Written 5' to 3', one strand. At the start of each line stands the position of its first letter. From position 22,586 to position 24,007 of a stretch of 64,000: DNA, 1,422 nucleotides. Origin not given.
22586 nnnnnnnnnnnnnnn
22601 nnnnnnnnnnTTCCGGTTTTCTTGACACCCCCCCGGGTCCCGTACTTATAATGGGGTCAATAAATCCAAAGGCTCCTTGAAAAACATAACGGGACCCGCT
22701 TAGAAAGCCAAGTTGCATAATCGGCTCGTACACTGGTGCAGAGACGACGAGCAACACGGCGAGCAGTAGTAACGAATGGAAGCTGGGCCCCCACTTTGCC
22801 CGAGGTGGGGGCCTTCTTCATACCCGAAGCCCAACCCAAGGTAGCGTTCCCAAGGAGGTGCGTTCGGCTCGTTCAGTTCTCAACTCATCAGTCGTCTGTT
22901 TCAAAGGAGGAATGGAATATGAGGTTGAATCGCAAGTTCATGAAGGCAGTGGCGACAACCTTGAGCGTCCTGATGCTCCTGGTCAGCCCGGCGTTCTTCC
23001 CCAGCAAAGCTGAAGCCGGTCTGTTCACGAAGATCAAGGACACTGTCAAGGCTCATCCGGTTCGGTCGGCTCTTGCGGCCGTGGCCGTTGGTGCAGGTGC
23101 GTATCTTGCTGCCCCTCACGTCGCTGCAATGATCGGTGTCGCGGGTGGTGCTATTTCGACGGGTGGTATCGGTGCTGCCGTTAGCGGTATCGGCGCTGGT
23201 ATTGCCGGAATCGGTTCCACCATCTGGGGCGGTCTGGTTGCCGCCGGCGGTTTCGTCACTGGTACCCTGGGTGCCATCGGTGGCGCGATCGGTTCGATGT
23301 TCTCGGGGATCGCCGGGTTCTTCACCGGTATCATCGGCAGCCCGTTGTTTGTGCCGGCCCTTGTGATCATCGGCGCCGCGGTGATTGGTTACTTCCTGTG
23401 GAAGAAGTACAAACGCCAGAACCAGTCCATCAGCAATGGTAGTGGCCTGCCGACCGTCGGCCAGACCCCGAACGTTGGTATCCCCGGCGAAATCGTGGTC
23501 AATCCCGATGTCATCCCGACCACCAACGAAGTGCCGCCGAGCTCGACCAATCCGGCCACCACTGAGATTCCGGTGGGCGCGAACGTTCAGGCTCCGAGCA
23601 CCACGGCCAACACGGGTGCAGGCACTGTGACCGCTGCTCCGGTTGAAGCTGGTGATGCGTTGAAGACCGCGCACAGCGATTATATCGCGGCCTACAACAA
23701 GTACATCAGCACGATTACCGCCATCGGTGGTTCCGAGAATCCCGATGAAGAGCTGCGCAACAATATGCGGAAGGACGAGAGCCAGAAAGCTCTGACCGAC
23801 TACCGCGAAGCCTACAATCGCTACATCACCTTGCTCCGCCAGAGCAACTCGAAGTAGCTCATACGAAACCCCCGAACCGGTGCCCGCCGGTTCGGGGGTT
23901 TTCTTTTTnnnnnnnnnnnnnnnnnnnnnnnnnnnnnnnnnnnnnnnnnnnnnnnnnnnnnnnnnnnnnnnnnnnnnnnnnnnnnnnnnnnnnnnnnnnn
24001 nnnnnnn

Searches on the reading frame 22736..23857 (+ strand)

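Call 31: search_protein_families(library=phrogs, proteins=[window:22736-23857:+], max_evalue=0.01)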
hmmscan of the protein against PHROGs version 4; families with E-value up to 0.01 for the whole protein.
window:22736-23857:+ (373 aa): 2 families
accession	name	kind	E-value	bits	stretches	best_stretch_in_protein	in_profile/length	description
phrog_28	-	tail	4e-07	30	1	95-359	586-772/1228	tail length tape measure protein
phrog_1047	-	tail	0.0062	15.6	1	117-224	816-915/1251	tail associated lysin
